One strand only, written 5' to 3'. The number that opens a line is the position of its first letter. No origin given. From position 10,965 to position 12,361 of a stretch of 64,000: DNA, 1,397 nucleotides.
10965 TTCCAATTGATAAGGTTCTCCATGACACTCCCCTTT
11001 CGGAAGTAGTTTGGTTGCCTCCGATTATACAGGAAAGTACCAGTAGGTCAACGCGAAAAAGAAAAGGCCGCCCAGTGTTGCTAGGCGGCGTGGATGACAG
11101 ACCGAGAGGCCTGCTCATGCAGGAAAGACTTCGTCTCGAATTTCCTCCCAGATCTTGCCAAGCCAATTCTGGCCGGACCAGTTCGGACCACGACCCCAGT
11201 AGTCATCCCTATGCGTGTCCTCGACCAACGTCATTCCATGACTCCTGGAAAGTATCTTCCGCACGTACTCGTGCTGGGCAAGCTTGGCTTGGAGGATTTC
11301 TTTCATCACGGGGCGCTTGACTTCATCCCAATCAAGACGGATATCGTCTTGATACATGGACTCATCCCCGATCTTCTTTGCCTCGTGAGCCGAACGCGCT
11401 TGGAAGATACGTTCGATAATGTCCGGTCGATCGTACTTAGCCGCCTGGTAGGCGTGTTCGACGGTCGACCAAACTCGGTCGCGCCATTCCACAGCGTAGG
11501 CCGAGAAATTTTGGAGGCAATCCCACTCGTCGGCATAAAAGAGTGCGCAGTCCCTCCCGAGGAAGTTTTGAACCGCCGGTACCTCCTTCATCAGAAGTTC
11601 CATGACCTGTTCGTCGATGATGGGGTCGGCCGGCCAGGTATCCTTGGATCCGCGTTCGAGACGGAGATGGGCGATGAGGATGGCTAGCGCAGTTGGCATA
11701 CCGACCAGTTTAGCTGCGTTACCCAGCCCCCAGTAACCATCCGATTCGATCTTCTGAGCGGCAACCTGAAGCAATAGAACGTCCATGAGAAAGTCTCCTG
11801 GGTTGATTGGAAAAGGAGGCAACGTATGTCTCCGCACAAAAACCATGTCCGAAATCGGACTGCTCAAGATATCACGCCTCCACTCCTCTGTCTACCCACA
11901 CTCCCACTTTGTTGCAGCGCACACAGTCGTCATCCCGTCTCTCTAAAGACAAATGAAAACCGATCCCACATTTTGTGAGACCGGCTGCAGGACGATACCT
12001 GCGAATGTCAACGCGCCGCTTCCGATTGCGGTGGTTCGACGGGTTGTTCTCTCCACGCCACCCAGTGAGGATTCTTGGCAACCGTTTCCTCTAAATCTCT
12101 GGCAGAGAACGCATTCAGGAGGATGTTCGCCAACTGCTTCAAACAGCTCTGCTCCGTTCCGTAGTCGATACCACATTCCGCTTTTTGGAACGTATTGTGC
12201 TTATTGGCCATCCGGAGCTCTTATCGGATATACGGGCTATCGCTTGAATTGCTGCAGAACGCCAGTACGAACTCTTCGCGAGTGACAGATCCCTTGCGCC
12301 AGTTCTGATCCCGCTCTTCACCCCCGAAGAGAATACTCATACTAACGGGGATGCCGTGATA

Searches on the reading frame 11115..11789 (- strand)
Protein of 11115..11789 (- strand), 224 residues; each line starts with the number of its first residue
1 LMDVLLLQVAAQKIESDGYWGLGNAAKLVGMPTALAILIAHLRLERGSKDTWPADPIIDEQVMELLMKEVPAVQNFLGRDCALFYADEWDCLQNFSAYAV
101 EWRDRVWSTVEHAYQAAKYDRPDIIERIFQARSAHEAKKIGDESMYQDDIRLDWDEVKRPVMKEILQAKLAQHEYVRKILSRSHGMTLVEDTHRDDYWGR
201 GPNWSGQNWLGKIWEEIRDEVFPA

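Call 4: search_protein_families(library=pfam, proteins=[window:11115-11789:-], max_evalue=1)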
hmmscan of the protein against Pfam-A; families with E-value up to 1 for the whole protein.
window:11115-11789:- (224 aa): 2 families
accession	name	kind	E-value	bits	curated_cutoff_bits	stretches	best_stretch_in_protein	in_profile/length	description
PF08719.17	NADAR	-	8.7e-27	94.8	35.1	1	84-220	2-161/163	NADAR domain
PF08010.17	Phage_30_3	-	0.089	13.1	36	1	92-155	7-70/138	Bacteriophage protein GP30.3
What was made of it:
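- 11115..11789 (-): NADAR (YbiA-type) gene with an uncharacterised N-terminal extension of about 80 aa. PF08719 at 8.7e-27 (call 4).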

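Call 8: search_protein_families(library=ncbifam, proteins=[window:11115-11789:-], max_evalue=1)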
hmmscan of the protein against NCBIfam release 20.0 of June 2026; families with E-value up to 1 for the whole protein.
window:11115-11789:- (224 aa): 2 families
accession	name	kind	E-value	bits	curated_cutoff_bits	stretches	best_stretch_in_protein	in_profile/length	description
TIGR02464.1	ribofla_fusion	equivalog_domain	3.5e-27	95.6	73.7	1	84-221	3-152/153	riboflavin biosynthesis intermediates N-glycosidase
NF053876.1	DS32_2_antiphage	equivalog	4.1e-21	74.9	240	1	87-221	16-155/181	NADAR family anti-phage protein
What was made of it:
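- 11115..11789 (-): TIGR02464 scores 95.6 bits against a cut-off of 73.7 (call 8).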

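Call 9: search_protein_families(library=phrogs, proteins=[window:11115-11789:-], max_evalue=1)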
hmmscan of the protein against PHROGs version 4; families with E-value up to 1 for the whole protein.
window:11115-11789:- (224 aa): 2 families
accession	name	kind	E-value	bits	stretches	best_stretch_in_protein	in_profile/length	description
phrog_1017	-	unknown function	1.9e-30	107.1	1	84-222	10-153/170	-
phrog_652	-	unknown function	0.01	16.1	1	91-220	142-272/296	-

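Call 32: find_homologous_proteins(query=window:11115-11789:-, max_evalue=1e-10)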
Query window:11115-11789:- (224 aa): 61 proteins with E <= 1e-10 among 195 candidates.
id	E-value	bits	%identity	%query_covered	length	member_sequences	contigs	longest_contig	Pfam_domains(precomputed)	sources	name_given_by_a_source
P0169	4.0e-149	513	100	100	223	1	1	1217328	PF08719.18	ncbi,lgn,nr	ncbi:MAG: NADAR family protein [Candidatus Moraniibacteriota bacterium]|nr:MAG: NADAR family protein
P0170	9.7e-90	318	64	99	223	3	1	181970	PF08719.18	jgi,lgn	jgi:ribA/ribD-fused uncharacterized protein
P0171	8.0e-87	309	62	99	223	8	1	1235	PF08719.18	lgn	-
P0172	1.2e-84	302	60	99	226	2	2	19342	PF08719.18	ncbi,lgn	-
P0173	1.3e-84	302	61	99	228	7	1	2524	PF08719.18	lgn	-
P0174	1.9e-84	301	60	98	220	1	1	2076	PF08719.18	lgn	-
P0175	2.3e-83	297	60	99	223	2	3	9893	PF08719.18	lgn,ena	-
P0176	4.7e-83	296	62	99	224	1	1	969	PF08719.18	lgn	-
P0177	4.8e-81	290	61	98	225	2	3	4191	PF08719.18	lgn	-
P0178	1.0e-79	286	60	99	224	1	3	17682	PF08719.18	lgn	-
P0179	2.9e-78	281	57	99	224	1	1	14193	PF08719.18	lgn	-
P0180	6.5e-78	280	59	99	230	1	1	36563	PF08719.18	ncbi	-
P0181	2.0e-77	278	57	99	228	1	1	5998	PF08719.18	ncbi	-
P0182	7.0e-77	276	59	99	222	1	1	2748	PF08719.18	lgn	-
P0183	2.8e-61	225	50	99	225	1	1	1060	PF08719.18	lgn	-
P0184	9.5e-61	224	51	96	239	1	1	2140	PF08719.18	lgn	-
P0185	2.0e-56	209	47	98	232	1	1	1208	PF08719.18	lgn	-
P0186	6.3e-54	201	48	98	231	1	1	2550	PF08719.18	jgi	jgi:ribA/ribD-fused uncharacterized protein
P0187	1.7e-49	187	45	98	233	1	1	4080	PF08719.18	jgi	jgi:ribA/ribD-fused uncharacterized protein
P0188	4.5e-43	166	43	100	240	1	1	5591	PF08719.18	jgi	jgi:N-glycosidase YbiA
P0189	2.8e-40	157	50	62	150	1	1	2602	PF08719.18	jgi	jgi:ribA/ribD-fused uncharacterized protein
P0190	3.6e-40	156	57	62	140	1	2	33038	PF08719.18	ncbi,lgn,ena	-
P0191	1.0e-38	151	50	63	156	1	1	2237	PF08719.18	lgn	-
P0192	4.4e-36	143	51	64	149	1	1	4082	PF08719.18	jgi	jgi:ribA/ribD-fused uncharacterized protein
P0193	5.7e-35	139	52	63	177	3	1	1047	PF08719.18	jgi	-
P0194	2.5e-34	137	49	62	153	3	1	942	PF08719.18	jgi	jgi:ribA/ribD-fused uncharacterized protein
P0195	9.2e-34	135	47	63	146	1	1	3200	PF08719.18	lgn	-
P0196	2.9e-33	134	49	62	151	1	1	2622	PF08719.18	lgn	-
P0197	1.5e-32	131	48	63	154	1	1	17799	PF08719.18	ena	-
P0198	2.1e-31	127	47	63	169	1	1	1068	PF08719.18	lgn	-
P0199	2.6e-31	127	47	63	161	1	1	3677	PF08719.18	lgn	-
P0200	2.9e-31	127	44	71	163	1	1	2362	PF08719.18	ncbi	-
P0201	9.0e-31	125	43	67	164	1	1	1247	PF08719.18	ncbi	-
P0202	2.0e-30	124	45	63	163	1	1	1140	PF08719.18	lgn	-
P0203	2.6e-30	124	46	62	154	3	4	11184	PF08719.18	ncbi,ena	-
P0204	1.1e-29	122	45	63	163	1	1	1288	PF08719.18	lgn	-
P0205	2.3e-29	121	49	62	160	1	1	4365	PF08719.18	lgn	-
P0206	4.6e-29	120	43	63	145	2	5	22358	PF08719.18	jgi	jgi:ribA/ribD-fused uncharacterized protein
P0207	5.1e-29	120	44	63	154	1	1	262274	PF08719.18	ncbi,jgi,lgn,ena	ncbi:MAG: NADAR family protein [Patescibacteria group bacterium]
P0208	3.4e-28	117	45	62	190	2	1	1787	PF08719.18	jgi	-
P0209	3.8e-28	117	49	63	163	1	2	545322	PF08719.18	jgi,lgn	jgi:hypothetical protein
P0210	4.1e-28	117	45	62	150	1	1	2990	PF08719.18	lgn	-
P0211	7.3e-28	116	52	54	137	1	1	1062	PF08719.18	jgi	jgi:ribA/ribD-fused uncharacterized protein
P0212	8.8e-28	116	52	54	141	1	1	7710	PF08719.18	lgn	-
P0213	1.3e-26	112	44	63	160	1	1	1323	PF08719.18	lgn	-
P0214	1.4e-26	112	43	62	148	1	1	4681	PF08719.18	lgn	-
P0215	2.6e-26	111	43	62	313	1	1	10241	PF08719.18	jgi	-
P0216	2.7e-23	101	41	63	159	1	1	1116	PF08719.18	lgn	-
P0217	7.5e-22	96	39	62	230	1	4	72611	PF08719.18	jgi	jgi:ribA/ribD-fused uncharacterized protein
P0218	1.9e-21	95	43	63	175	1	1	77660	PF08719.18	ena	-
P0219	5.3e-21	93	42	63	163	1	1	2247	PF08719.18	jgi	jgi:ribA/ribD-fused uncharacterized protein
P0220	7.0e-15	73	39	61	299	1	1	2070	PF08719.18,PF00293.35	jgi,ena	-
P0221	1.2e-13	69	46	41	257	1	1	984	PF00579.32,PF08719.18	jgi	-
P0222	5.3e-13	67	37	61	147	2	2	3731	PF08719.18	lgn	-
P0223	1.8e-12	66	40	58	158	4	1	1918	PF08719.18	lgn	-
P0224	2.5e-12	65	32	70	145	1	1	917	PF08719.18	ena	-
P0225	2.8e-12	65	33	58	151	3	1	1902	PF08719.18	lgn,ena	-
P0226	4.2e-12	64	36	61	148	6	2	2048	PF08719.18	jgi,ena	-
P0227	6.5e-12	64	37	61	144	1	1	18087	PF08719.18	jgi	jgi:ribA/ribD-fused uncharacterized protein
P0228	1.4e-11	63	40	59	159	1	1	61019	PF08719.18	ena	-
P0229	8.9e-11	60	32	68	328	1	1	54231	PF10686.15,PF08719.18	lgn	-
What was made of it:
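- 11115..11789 (-): Closest homologues are 57-64% identical (call 32).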

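Call 34: find_encoding_contigs(protein=P0170, flank=6000, max_places=2)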
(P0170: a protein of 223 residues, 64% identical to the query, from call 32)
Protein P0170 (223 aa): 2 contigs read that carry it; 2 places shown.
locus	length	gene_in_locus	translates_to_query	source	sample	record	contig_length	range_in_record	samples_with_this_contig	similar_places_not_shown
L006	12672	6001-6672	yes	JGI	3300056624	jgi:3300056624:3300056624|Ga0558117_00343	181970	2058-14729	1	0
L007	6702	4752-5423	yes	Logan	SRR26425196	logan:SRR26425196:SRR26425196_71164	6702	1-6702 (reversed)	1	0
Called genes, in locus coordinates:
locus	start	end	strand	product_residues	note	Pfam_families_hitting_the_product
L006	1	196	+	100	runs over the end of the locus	-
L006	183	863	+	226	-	PF13393:tRNA-synt_His, PF03129:HGTP_anticodon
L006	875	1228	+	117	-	PF11969:DcpS_C, PF01230:HIT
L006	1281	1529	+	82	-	-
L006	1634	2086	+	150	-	PF09424:YqeY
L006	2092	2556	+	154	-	PF02130:YbeY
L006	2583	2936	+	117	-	PF01219:DAGK_prokar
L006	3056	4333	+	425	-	PF06277:EutA (faint), PF14450:FtsA, PF11104:PilM_2 (faint), PF02491:SHS2_FTSA, PF06723:MreB_Mbl, PF14450:FtsA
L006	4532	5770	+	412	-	PF00091:Tubulin, PF12327:FtsZ_C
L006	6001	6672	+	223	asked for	PF08719:NADAR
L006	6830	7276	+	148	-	PF22811:Zn_ribbon_NrdR, PF03477:ATP-cone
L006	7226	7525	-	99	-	-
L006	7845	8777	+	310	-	PF03772:Competence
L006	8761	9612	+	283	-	PF00753:Lactamase_B, PF23023:Anti-Pycsar_Apyc1 (faint)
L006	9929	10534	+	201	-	PF00334:NDK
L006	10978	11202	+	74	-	-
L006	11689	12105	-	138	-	-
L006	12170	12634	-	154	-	PF00830:Ribosomal_L28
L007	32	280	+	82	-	-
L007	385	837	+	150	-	PF09424:YqeY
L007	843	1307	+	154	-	PF02130:YbeY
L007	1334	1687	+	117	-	PF01219:DAGK_prokar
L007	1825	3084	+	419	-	PF06277:EutA (faint), PF11104:PilM_2 (faint), PF14450:FtsA, PF02491:SHS2_FTSA, PF06723:MreB_Mbl, PF14450:FtsA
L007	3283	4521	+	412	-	PF00091:Tubulin, PF12327:FtsZ_C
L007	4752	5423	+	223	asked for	PF08719:NADAR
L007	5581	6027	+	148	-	PF22811:Zn_ribbon_NrdR, PF03477:ATP-cone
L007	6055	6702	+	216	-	?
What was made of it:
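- L006/L007: ftsZ-NADAR-T-nrdR (call 34).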

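Call 35: find_encoding_contigs(protein=P0172, flank=6000, max_places=2)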
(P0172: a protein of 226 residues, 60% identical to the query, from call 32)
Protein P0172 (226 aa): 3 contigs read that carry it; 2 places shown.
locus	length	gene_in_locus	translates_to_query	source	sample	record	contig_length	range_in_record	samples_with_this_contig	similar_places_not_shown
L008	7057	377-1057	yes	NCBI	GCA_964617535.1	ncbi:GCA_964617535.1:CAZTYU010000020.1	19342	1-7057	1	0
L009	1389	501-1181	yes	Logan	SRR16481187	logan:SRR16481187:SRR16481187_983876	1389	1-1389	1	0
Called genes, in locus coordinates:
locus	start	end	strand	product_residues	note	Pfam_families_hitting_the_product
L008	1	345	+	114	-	?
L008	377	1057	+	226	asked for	PF08719:NADAR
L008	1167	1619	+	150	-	PF22811:Zn_ribbon_NrdR, PF03477:ATP-cone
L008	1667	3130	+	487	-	PF13567:DUF4131 (weak), PF03772:Competence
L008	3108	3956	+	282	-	PF00753:Lactamase_B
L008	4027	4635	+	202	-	PF00334:NDK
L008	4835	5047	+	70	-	-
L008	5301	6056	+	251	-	PF00535:Glycos_transf_2, PF13641:Glyco_tranf_2_3 (weak)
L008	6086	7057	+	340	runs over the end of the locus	PF01087:GalP_UDP_transf, PF16268:DUF4921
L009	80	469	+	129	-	PF00072:Response_reg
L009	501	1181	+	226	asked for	PF08719:NADAR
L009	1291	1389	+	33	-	?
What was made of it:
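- That would give the NADAR-T-nrdR arrangement seen in L006 and L008 (calls 34, 35).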

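Call 36: find_encoding_contigs(protein=P0180, flank=6000, max_places=2)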
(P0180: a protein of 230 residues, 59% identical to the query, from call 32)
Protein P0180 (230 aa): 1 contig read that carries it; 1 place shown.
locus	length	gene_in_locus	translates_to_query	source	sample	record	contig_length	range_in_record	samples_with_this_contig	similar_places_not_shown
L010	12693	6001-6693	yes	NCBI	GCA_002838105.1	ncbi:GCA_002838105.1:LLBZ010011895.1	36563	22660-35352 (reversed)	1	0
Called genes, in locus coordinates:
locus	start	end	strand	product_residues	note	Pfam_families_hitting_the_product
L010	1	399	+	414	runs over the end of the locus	PF00232:Glyco_hydro_1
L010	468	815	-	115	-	-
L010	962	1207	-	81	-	-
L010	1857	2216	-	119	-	-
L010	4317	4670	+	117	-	-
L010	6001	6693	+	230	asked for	PF08719:NADAR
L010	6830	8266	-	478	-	PF04473:DUF553 (weak)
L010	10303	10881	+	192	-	PF04307:YdjM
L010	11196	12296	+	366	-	PF00814:TsaD, PF22521:HypF_C_2 (weak)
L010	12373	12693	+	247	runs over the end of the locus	PF01996:F420_ligase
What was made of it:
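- On DarT-NADAR / ART-YbiA toxin-antitoxin operon: NADAR homologues are solitary (calls 34-36).
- Closest known: DarT-NADAR and YarT-YbiA toxin-antitoxin operons. Different: In relatives NADAR is solitary (calls 34-36).
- NADAR appears without 324 in L010 (call 36).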

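Call 76: search_protein_families(library=padloc, proteins=[window:11115-11789:-], max_evalue=1)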
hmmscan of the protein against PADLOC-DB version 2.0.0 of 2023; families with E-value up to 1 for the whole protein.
window:11115-11789:- (224 aa): 1 family
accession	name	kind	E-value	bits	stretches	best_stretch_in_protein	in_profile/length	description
PDLC04643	PDC-M42C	-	5.5e-07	27.9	1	92-217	16-153/158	-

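Call 100: search_protein_families(library=pfam, proteins=[L008:1-345:+], max_evalue=0.01)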
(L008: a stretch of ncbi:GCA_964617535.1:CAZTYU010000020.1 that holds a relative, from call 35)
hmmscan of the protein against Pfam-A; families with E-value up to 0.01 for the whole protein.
L008:1-345:+ (114 aa): 1 family
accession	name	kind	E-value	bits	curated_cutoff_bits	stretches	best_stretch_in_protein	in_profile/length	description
PF00072.30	Response_reg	-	2.5e-22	79.6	30.2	1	2-105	10-110/111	Response regulator receiver domain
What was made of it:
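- L008: response regulator-NADAR-T-nrdR (calls 35, 100).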

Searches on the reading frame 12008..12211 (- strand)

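Call 4: search_protein_families(library=pfam, proteins=[window:12008-12211:-], max_evalue=1)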
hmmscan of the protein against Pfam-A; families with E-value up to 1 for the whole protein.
window:12008-12211:- (67 aa): 0 families

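Call 8: search_protein_families(library=ncbifam, proteins=[window:12008-12211:-], max_evalue=1)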
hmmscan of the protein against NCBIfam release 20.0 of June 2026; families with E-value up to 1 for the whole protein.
window:12008-12211:- (67 aa): 0 families

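Call 9: search_protein_families(library=phrogs, proteins=[window:12008-12211:-], max_evalue=1)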
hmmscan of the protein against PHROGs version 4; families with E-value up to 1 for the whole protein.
window:12008-12211:- (67 aa): 1 family
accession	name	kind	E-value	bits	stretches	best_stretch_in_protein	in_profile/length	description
phrog_3418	-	unknown function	0.31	12.2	1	11-44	16-49/56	-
